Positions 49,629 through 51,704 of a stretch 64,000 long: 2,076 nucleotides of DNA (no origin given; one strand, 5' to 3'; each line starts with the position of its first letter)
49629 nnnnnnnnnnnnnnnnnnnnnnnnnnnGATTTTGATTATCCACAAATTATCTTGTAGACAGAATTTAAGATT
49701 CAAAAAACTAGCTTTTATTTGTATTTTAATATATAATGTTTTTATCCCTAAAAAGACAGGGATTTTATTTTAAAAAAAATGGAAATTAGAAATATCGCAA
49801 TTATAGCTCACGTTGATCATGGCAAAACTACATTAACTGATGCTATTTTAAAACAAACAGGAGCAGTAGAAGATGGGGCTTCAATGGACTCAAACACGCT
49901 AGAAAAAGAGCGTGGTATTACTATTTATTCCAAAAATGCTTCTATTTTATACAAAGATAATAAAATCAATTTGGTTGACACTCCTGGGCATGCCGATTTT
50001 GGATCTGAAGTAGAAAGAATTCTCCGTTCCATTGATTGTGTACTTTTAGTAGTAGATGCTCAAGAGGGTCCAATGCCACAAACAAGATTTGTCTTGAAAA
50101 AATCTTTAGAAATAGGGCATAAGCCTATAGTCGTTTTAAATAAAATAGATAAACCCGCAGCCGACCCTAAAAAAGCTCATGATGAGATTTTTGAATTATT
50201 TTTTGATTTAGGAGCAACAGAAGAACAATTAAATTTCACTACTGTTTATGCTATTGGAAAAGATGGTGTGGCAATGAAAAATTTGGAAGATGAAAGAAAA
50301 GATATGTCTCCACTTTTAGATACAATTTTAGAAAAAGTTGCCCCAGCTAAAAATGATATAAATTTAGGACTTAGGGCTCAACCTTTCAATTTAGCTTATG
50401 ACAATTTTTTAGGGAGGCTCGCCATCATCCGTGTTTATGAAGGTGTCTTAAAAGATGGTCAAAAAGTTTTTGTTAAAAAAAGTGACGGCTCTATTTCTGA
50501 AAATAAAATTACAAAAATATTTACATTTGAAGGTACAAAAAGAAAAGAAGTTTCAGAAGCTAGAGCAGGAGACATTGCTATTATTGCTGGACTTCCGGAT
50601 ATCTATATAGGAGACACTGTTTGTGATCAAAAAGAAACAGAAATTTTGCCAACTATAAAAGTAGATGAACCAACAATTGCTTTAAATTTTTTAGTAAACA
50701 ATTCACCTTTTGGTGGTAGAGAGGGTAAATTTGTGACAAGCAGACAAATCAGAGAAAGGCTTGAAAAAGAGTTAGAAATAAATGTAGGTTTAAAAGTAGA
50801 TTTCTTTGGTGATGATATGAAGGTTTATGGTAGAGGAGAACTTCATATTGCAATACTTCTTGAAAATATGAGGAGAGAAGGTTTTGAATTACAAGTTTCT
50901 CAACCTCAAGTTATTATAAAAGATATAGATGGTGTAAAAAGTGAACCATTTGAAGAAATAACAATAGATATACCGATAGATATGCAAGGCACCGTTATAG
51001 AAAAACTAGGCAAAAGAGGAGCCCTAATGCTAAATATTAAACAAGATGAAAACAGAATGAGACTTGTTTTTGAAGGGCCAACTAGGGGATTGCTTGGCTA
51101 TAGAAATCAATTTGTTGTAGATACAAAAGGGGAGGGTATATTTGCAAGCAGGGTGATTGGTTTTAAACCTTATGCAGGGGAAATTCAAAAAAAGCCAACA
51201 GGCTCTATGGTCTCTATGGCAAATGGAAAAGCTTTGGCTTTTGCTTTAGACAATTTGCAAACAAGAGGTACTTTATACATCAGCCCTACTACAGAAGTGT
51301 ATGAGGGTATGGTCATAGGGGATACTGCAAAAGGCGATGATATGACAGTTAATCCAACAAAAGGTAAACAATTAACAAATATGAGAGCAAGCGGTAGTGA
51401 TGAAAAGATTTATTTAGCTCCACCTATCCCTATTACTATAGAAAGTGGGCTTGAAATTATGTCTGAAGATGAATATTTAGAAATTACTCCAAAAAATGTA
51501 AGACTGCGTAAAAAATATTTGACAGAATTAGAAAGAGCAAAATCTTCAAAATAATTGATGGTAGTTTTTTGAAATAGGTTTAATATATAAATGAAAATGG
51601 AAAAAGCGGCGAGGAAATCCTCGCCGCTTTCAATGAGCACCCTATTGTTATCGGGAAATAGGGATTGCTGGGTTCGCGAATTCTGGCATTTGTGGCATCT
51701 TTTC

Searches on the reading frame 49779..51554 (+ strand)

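Call 100: search_protein_families(library=pfam, proteins=[window:49779-51554:+], max_evalue=0.001)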
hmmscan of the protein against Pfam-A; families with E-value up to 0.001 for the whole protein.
window:49779-51554:+ (591 aa): 7 families
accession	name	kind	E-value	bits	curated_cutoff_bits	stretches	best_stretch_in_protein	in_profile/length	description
PF00009.33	GTP_EFTU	-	1.1e-51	175.5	26.5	1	2-185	2-184/188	Elongation factor Tu GTP binding domain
PF21018.2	BipA_C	-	8.4e-42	141.8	23.8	1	474-582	1-109/110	TypA/BipA C-terminal domain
PF00679.30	EFG_C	-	1.3e-17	64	27.9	1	388-472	3-88/89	Elongation factor G C-terminus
PF03144.31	GTP_EFTU_D2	-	4.1e-14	53.2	30.3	1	212-282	1-73/73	Elongation factor Tu domain 2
PF22042.2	EF-G_D2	-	3.6e-12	46.7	27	1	203-283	7-83/84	Elongation factor G domain 2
PF01926.29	MMR_HSR1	-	7.7e-09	36.1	21.9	1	6-122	2-113/113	50S ribosome-binding GTPase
PF02421.24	FeoB_N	-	0.00013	22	27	1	45-128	31-120/156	Ferrous iron transport protein B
